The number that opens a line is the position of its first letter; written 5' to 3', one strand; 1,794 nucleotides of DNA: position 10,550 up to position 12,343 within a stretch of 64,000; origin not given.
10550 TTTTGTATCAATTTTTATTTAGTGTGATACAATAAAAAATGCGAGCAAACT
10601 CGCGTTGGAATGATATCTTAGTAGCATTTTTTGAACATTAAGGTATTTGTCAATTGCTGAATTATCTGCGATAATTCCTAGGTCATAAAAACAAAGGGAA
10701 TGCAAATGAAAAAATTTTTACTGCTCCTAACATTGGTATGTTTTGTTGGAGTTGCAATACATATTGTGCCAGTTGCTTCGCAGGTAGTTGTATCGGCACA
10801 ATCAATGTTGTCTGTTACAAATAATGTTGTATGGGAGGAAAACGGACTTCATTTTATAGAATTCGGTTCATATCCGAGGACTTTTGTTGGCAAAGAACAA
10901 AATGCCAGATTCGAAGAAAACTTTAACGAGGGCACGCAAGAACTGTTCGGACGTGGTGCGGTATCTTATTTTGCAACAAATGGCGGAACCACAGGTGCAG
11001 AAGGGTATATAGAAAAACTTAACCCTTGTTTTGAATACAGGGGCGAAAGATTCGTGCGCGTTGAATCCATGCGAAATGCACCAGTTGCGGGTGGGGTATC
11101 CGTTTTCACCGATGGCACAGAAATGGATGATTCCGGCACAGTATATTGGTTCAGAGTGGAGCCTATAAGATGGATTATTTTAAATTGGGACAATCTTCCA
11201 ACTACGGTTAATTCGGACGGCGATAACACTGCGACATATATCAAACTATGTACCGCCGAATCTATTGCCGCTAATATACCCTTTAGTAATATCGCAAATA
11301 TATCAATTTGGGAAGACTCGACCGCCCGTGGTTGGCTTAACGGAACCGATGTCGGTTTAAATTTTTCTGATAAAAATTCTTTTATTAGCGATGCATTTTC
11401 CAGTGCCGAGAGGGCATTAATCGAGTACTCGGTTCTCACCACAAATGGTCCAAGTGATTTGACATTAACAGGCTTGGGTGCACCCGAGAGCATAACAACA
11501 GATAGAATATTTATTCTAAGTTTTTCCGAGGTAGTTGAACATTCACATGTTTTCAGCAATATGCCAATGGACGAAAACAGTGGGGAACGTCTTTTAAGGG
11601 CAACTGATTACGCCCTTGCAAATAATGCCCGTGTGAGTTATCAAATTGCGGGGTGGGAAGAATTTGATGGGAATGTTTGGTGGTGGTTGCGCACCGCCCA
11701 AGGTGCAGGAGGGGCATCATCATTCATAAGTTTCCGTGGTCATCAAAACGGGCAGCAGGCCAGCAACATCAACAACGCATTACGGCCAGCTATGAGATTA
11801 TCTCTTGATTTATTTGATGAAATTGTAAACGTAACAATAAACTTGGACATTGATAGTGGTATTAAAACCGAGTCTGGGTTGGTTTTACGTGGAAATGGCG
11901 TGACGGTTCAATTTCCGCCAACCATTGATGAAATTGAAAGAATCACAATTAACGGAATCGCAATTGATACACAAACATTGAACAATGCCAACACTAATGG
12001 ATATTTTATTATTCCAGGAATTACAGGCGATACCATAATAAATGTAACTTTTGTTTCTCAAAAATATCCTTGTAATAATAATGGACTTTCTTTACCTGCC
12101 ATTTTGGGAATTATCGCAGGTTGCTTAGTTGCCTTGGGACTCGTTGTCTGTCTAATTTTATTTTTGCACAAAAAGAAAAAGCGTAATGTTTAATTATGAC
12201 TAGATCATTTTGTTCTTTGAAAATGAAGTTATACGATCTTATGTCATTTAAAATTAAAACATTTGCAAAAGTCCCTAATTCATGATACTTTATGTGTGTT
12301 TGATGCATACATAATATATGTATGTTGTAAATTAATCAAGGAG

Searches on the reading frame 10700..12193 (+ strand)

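Call 34: search_protein_families(library=pfam, proteins=[window:10700-12193:+], max_evalue=0.00001)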
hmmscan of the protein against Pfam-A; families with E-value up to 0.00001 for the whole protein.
window:10700-12193:+ (497 aa): 1 family
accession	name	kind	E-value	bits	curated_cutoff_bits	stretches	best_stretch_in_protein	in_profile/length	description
PF19789.6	DUF6273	-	1.4e-16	61.3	23.5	1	199-368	28-171/172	Domain of unknown function (DUF6273)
